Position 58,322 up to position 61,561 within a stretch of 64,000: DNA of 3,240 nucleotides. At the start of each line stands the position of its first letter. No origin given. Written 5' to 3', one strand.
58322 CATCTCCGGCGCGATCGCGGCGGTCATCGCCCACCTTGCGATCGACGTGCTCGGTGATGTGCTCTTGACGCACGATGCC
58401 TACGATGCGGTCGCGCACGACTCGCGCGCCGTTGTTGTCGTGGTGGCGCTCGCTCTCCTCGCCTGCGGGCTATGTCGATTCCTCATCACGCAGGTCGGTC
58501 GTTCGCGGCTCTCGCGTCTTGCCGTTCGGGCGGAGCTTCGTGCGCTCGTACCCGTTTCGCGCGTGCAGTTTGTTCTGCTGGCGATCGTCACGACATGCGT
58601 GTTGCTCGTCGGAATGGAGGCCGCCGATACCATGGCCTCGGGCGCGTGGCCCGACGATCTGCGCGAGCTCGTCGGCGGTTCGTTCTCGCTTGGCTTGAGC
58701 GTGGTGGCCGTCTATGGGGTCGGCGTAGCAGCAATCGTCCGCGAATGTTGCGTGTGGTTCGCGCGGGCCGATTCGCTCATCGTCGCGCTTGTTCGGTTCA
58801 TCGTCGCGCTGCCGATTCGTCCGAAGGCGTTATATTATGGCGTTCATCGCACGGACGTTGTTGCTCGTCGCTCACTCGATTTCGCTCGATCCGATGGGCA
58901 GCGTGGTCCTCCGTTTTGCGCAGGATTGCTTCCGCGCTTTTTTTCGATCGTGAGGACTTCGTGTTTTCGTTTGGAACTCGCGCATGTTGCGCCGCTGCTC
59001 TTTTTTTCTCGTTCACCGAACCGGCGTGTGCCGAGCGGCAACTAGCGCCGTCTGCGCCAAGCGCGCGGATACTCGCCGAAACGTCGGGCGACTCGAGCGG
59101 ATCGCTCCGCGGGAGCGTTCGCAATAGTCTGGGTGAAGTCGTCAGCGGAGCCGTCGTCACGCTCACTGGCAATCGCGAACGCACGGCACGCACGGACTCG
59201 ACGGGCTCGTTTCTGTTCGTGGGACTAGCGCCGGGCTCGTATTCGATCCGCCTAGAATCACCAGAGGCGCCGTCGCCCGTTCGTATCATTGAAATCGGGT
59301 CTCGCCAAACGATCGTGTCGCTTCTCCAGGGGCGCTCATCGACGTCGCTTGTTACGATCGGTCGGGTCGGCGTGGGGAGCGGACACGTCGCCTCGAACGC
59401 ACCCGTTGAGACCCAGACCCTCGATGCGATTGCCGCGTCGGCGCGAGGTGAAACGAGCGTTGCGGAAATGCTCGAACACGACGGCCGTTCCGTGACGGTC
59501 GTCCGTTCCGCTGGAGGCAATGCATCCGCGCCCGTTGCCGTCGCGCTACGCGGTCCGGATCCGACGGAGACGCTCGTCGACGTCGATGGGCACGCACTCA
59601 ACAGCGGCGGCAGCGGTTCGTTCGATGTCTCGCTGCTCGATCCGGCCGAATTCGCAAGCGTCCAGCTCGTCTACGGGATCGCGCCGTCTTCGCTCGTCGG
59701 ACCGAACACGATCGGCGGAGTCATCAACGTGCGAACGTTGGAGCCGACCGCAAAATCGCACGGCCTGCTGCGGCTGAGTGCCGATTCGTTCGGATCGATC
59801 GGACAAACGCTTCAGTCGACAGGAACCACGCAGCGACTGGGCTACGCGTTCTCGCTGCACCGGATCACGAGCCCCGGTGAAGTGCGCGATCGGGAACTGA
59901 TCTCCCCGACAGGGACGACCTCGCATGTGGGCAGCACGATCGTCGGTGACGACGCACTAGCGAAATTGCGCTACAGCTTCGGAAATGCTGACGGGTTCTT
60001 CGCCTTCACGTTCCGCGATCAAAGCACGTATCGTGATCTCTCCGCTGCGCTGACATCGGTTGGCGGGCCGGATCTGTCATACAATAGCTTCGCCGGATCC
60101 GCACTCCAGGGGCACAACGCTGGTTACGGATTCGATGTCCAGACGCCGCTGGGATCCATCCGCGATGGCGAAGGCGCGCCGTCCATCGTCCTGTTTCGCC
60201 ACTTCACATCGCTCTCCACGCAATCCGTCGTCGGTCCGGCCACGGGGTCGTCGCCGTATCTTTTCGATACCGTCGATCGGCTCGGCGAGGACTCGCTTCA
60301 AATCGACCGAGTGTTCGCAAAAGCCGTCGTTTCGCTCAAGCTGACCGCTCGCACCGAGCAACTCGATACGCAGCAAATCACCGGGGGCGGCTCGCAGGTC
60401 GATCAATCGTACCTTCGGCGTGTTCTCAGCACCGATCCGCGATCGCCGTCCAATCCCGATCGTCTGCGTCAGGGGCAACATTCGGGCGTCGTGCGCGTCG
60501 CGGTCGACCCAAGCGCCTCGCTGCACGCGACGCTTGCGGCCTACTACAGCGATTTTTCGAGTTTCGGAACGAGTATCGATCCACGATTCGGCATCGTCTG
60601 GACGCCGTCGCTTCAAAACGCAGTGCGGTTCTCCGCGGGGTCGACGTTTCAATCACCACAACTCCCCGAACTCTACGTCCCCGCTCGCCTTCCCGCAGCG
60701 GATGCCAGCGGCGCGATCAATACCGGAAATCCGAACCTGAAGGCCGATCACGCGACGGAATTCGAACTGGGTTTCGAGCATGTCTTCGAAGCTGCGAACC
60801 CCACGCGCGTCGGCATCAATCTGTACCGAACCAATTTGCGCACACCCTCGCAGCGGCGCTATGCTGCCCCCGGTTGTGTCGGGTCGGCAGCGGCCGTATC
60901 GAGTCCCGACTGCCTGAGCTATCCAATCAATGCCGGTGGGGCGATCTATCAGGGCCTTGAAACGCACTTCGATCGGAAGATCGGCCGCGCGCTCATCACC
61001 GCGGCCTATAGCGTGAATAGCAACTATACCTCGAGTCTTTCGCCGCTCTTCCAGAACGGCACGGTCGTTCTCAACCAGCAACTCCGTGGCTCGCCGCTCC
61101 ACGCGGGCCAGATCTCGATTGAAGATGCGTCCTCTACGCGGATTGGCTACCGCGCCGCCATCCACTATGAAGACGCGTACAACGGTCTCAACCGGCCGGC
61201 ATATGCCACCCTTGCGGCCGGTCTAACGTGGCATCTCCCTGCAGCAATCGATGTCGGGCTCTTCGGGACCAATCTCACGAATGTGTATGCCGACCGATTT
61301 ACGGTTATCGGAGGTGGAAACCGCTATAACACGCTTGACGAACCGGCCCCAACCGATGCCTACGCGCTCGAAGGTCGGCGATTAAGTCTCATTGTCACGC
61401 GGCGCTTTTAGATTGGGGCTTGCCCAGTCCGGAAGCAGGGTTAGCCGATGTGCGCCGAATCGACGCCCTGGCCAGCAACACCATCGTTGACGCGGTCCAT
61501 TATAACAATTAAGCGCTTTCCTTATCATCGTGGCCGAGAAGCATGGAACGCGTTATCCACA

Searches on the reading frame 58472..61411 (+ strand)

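Call 44: search_protein_families(library=pfam, proteins=[window:58472-61411:+], max_evalue=0.001)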
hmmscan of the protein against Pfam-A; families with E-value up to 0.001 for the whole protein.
window:58472-61411:+ (979 aa): 5 families
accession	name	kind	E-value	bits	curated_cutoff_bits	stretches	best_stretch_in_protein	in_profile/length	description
PF00593.30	TonB_dep_Rec_b-barrel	-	3.4e-18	67.2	27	1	443-935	17-436/436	TonB dependent receptor-like, beta-barrel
PF13620.12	CarboxypepD_reg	-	1.3e-11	45.1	32.3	1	211-275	1-69/82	Carboxypeptidase regulatory-like domain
PF07715.20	Plug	-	8e-09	36.4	23.9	1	309-417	4-107/107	TonB-dependent Receptor Plug Domain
PF24025.1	Ig_DR_A0283-like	-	7.9e-05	23.4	27.1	0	215-265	12-66/102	DR_A0283-like, Ig-like domain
PF17210.9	SdrD_B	-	0.00019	22.1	29.7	1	223-265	23-68/112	SdrD B-like domain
